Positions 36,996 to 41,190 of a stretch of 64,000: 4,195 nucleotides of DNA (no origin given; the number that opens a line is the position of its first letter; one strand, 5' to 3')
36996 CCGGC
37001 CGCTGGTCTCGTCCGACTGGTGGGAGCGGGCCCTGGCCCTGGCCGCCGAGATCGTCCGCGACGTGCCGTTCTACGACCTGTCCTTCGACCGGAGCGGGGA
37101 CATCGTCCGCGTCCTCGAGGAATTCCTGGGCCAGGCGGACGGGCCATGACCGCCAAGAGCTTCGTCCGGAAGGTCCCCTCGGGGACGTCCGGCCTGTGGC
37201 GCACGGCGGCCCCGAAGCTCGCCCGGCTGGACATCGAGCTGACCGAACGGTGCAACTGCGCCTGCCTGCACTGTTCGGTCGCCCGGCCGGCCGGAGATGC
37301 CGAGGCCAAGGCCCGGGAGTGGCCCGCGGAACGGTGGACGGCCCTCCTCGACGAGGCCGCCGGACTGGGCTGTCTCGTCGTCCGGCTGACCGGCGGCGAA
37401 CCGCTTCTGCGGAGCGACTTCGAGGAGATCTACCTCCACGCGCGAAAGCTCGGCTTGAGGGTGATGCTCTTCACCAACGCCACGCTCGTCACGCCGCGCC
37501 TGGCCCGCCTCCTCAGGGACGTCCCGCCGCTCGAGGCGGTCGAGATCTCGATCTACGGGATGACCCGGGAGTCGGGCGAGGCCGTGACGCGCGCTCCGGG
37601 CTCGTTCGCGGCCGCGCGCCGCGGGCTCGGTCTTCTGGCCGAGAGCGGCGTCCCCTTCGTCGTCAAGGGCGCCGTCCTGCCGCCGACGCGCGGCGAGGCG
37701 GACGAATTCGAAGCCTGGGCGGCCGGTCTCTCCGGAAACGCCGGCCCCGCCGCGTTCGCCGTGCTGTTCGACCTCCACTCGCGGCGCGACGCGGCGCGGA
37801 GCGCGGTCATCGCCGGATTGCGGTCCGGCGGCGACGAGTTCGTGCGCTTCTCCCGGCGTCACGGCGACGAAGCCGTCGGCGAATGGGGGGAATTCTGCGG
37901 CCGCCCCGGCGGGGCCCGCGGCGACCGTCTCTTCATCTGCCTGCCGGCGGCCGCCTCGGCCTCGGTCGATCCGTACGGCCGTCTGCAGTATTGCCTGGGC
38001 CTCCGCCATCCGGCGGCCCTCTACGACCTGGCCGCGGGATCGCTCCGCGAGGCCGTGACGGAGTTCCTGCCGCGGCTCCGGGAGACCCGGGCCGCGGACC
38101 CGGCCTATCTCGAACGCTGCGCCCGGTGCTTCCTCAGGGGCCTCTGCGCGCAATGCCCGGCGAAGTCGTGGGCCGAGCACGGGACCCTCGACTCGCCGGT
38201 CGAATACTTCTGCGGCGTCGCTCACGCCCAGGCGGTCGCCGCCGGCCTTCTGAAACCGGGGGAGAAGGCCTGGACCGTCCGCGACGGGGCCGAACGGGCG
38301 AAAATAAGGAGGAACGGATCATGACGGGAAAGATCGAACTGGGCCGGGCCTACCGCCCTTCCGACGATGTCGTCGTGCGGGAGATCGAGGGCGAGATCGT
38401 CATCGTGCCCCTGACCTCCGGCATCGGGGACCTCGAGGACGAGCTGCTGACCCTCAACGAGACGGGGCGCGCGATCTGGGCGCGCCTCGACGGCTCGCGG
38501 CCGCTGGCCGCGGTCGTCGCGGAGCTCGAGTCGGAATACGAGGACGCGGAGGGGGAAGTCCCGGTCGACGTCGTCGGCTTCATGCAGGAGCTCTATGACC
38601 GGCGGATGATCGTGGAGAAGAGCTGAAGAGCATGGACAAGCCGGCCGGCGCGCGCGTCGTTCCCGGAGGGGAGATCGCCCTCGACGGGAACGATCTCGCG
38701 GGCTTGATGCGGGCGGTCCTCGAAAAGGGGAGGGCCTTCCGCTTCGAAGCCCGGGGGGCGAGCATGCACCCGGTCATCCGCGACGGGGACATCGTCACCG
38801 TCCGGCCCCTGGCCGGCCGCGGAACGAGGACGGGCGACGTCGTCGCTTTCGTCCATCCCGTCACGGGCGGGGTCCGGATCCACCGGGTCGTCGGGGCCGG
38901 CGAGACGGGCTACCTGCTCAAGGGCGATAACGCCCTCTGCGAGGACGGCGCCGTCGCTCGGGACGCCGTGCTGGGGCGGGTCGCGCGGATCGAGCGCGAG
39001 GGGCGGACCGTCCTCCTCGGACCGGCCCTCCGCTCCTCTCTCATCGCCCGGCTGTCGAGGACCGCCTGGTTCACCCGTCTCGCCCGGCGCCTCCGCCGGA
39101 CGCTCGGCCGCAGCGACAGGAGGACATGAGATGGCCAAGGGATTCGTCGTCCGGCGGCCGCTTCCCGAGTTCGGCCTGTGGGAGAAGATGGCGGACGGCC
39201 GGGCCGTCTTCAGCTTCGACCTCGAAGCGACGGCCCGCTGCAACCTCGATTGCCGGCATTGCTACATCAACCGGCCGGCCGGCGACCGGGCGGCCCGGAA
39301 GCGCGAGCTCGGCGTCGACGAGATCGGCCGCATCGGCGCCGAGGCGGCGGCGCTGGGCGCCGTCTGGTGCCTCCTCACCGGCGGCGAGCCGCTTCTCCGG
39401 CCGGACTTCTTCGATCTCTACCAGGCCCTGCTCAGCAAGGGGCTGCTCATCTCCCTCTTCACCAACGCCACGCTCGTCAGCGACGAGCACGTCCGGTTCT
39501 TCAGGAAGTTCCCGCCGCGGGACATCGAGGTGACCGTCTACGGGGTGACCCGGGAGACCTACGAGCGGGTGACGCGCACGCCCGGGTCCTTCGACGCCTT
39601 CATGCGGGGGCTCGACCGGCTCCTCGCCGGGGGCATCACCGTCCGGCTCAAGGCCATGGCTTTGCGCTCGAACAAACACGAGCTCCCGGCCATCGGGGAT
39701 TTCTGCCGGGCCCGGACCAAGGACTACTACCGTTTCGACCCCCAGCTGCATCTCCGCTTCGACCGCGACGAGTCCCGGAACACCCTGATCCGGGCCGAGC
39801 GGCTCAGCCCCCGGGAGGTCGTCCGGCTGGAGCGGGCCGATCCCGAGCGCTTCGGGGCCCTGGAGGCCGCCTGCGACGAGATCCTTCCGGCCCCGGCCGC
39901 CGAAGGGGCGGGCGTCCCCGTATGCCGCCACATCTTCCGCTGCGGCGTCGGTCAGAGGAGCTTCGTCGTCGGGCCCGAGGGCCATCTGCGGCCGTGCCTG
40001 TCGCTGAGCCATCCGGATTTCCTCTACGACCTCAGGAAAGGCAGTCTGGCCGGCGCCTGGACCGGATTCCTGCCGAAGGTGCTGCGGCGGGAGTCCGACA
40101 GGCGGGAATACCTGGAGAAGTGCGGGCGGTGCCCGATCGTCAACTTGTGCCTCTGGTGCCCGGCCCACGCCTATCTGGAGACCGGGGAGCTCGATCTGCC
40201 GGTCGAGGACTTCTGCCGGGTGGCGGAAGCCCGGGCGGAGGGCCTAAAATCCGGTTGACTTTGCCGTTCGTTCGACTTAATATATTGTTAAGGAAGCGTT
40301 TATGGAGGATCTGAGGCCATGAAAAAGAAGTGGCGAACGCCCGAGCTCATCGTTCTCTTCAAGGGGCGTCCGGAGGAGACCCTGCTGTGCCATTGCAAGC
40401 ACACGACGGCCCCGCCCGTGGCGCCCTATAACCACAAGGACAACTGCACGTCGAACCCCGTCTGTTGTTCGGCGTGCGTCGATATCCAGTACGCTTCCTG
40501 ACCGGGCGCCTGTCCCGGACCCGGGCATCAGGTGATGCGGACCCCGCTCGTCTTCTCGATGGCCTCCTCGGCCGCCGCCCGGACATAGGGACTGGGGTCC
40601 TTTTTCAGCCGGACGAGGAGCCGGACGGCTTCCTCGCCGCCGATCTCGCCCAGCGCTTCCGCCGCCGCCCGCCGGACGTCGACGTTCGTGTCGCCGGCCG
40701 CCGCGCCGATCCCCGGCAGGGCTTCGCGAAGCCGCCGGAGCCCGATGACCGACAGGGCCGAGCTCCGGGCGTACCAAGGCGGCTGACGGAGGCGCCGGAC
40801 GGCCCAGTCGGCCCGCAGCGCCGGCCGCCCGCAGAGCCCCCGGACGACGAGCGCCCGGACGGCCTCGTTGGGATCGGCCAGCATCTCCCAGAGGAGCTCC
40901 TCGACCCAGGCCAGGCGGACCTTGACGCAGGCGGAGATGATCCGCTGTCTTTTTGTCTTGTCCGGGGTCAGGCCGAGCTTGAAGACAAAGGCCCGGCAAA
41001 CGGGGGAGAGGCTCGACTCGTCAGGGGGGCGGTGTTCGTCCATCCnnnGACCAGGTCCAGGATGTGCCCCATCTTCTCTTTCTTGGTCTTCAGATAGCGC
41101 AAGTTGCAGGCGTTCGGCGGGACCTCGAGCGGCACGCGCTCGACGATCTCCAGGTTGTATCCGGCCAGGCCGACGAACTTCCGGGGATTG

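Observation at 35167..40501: Compact triple radical-SAM/SPASM + PqqD + S26 peptidase + HprK-like cassette with an adjacent Cys-rich precursor: candidate undescribed RiPP-type system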

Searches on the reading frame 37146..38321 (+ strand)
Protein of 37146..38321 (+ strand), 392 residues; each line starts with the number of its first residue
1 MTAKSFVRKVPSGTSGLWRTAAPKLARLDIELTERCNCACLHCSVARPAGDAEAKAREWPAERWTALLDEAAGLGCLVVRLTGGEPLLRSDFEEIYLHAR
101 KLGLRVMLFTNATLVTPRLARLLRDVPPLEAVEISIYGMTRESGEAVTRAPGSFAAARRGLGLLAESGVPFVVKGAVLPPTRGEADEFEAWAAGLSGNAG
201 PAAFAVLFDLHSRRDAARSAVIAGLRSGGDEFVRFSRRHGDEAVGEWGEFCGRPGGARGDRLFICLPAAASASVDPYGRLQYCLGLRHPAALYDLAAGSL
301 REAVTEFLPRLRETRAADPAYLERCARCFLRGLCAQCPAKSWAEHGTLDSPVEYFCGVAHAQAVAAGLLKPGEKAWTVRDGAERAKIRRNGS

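Call 8: search_protein_families(library=ncbifam, proteins=[window:37146-38321:+], max_evalue=0.01)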
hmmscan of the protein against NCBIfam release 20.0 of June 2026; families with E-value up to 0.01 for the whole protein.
window:37146-38321:+ (392 aa): 49 families (the best 25 are shown)
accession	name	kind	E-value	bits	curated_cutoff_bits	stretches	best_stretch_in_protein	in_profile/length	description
TIGR04545.1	rSAM_ahbD_hemeb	equivalog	1.5e-28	100.3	500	1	30-210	4-176/339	heme b synthase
TIGR04250.1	SCM_rSAM_ScmE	equivalog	3.5e-22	78.8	400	1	28-189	5-159/358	SynChlorMet cassette radical SAM/SPASM protein ScmE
NF045574.1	sacti_mat_StsB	exception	5.6e-22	78.2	625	1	19-192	89-256/466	StsB family radical SAM/SPASM domain sactipeptide maturase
TIGR04251.1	SCM_rSAM_ScmF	equivalog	9.7e-22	77.8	400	1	26-173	4-150/353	SynChlorMet cassette radical SAM/SPASM protein ScmF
TIGR04055.1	rSAM_NirJ2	equivalog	2.1e-21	76.8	500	1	32-195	6-164/326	putative heme d1 biosynthesis radical SAM protein NirJ2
TIGR04347.1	pseudo_SAM_Halo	equivalog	5.5e-20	72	525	1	31-162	43-169/390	TIGR04347 family pseudo-SAM/SPASM protein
TIGR03962.1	mycofact_rSAM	equivalog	1.8e-19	70.1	265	1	28-194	14-175/339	mycofactocin radical SAM maturase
TIGR04546.1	rSAM_ahbC_deAc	equivalog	4.9e-19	68.4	650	1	30-169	43-177/390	12,18-didecarboxysiroheme deacetylase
TIGR02109.1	PQQ_syn_pqqE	equivalog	2.4e-18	66.2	381.35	1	28-174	9-151/358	pyrroloquinoline quinone biosynthesis protein PqqE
TIGR02668.1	moaA_archaeal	equivalog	2.3e-17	62.9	325.25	1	25-161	9-140/303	GTP 3',8-cyclase MoaA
TIGR02666.1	moaA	equivalog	9.9e-16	57.6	284.05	1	26-170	10-156/336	GTP 3',8-cyclase MoaA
TIGR04053.2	TIGR04053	equivalog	5.4e-15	55.5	395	1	31-187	13-168/366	TIGR04053 family radical SAM/SPASM domain-containing protein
NF001199.0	PRK00164.2-1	equivalog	2.1e-14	53.4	231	1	26-154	12-135/308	GTP 3',8-cyclase MoaA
TIGR04051.1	rSAM_NirJ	equivalog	3e-14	52.7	515.45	1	31-170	7-141/354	heme d1 biosynthesis radical SAM protein NirJ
NF049973.1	radical_Rv1681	equivalog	1e-13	50.9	380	1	35-191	81-233/326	Rv1681 family radical SAM protein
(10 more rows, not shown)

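Call 9: search_protein_families(library=pfam, proteins=[window:37146-38321:+], max_evalue=0.01)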
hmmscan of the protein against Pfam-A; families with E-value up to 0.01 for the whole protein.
window:37146-38321:+ (392 aa): 1 family
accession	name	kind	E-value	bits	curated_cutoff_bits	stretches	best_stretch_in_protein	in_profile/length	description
PF04055.27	Radical_SAM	-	8.2e-20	72.1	29.5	1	30-184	1-156/166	Radical SAM superfamily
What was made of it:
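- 37146..38324 (+): rSAM2: radical-SAM/SPASM enzyme, 392 aa, ATGA overlap with the fusion gene. Pfam Radical_SAM E 8e-20 (call 9).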

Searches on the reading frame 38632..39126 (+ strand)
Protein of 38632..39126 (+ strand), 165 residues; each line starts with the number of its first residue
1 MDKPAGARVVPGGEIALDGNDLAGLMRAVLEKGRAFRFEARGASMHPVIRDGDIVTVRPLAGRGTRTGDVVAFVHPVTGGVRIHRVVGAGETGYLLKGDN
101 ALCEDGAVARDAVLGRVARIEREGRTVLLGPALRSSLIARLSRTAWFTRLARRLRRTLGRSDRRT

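Call 8: search_protein_families(library=ncbifam, proteins=[window:38632-39126:+], max_evalue=0.01)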
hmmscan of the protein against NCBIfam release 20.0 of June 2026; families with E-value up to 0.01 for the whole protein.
window:38632-39126:+ (165 aa): 4 families
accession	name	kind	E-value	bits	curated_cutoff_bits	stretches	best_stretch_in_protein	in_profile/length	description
TIGR02228.1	sigpep_I_arch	equivalog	4.3e-11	42.9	51.85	1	42-120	38-121/158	signal peptidase I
TIGR02754.1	sod_Ni_protease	equivalog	1.2e-07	32.1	63.25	1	41-117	4-88/90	nickel-type superoxide dismutase maturation protease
TIGR02227.1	sigpep_I_bact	equivalog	0.00012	22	47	1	38-100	23-88/162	signal peptidase I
NF046067.1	SigPepSipWBacil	equivalog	0.0086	15.7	190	0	43-113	46-121/189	signal peptidase I SipW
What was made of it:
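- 38632..39129 (+): Soluble S24/S26-type Ser/His peptidase, 165 aa; presumed leader peptidase. NCBIfam archaeal signal peptidase I 42.9 bits against 51.85, NiSOD maturation protease 32 bits (call 8).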

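Call 9: search_protein_families(library=pfam, proteins=[window:38632-39126:+], max_evalue=0.01)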
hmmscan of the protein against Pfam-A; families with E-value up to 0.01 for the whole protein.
window:38632-39126:+ (165 aa): 1 family
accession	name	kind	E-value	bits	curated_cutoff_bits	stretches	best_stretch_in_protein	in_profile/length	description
PF00717.28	Peptidase_S24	-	9.2e-08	32.2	23.3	1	29-117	28-115/116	Peptidase S24-like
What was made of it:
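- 38632..39129 (+): Pfam Peptidase_S24 32 bits (call 9).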

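Call 67: search_solved_structures(query=window:38632-39126:+, max_evalue=10, show_alignments=2)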
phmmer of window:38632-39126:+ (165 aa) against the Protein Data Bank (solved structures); distinct sequences matched with E-value up to 10: 2.
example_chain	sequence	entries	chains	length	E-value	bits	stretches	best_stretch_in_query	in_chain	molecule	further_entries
8fia_A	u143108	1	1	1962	1.2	12.4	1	84-115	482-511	Teneurin-m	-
7vdy_A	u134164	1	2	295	2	11.7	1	17-136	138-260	O-ureido-serine racemase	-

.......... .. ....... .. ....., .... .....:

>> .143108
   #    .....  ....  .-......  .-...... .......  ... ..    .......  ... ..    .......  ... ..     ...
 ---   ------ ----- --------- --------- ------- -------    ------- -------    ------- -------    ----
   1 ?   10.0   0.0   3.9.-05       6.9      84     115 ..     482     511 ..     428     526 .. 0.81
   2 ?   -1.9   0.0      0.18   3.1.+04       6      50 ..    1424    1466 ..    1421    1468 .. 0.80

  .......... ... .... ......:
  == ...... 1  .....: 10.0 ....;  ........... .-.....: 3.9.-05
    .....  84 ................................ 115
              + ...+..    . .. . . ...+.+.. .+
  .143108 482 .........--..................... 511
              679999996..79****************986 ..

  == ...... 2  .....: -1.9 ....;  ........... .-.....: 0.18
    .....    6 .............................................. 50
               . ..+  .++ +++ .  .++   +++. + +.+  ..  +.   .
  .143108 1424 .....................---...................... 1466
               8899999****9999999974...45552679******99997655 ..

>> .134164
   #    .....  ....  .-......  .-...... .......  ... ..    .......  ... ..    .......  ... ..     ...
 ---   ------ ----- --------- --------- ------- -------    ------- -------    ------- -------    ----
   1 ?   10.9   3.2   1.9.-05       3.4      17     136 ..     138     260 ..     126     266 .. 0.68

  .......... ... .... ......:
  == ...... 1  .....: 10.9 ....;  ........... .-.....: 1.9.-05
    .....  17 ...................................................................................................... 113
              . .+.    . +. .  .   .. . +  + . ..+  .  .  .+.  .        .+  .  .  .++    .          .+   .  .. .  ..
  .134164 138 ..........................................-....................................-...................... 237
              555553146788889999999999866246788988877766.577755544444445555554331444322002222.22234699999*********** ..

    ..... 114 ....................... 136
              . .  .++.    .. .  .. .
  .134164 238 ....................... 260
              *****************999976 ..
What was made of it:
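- On ER/archaeal-type signal peptidase S26B: No PDB sequence match was found (call 67).
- Tried and rejected: No meaningful hit (call 67).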

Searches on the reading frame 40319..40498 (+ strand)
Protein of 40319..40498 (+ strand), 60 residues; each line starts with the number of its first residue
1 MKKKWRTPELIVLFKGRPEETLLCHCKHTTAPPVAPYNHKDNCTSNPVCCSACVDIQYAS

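Call 8: search_protein_families(library=ncbifam, proteins=[window:40319-40498:+], max_evalue=0.01)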
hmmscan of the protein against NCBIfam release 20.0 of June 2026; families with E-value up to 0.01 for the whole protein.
window:40319-40498:+ (60 aa): 0 families

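Call 9: search_protein_families(library=pfam, proteins=[window:40319-40498:+], max_evalue=0.01)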
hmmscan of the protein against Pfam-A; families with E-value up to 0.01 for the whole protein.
window:40319-40498:+ (60 aa): 0 families

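Call 48: find_homologous_proteins(query=window:40319-40498:+, max_evalue=0.001)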
Query window:40319-40498:+ (60 aa): 12 proteins with E <= 0.001 among 12 candidates.
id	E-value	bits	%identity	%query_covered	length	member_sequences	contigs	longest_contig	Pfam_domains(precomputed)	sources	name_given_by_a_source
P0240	3.8e-32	126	85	100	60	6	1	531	-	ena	-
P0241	6.5e-32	126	87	100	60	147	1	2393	-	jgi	jgi:hypothetical protein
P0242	1.2e-29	118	83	100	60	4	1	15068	-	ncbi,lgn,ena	-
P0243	2.8e-29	117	82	100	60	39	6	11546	-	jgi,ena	jgi:hypothetical protein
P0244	1.6e-27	112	81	95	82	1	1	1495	-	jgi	jgi:hypothetical protein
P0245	1.5e-26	109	80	100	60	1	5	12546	-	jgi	jgi:hypothetical protein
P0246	4.9e-26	107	75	100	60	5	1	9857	-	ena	-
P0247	6.8e-25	103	73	100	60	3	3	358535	-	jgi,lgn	-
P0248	1.0e-24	103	75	100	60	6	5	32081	-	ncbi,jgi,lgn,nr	ncbi:MAG: hypothetical protein FJY79_05770 [Candidatus Aminicenantes bacterium]|nr:hypothetical prot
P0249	2.6e-24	102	88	83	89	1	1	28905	-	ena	-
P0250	8.6e-24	100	93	77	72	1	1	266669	-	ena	-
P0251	4.0e-13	66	87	50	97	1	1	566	-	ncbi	-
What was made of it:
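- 40319..40501 (+): Precursor peptide, 60 aa. Leader: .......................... Core: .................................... Database homologs are all 'hypothetical' and carry no Pfam (call 48).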

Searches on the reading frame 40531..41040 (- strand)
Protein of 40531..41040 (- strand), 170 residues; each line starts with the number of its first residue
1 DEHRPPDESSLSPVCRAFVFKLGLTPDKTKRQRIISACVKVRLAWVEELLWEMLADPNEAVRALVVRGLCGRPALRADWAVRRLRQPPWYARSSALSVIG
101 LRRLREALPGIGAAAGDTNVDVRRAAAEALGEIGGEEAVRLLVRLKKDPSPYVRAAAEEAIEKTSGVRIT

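Call 50: search_protein_families(library=pfam, proteins=[window:40531-41040:-], max_evalue=0.00001)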
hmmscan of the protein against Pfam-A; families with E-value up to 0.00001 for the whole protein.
window:40531-41040:- (170 aa): 2 families
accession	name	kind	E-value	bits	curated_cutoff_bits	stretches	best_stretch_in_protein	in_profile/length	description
PF13646.12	HEAT_2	-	4.3e-20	72.2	27.7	1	82-161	6-87/88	HEAT repeats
PF02985.28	HEAT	-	3.4e-12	45.9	23.5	0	109-133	3-27/31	HEAT repeat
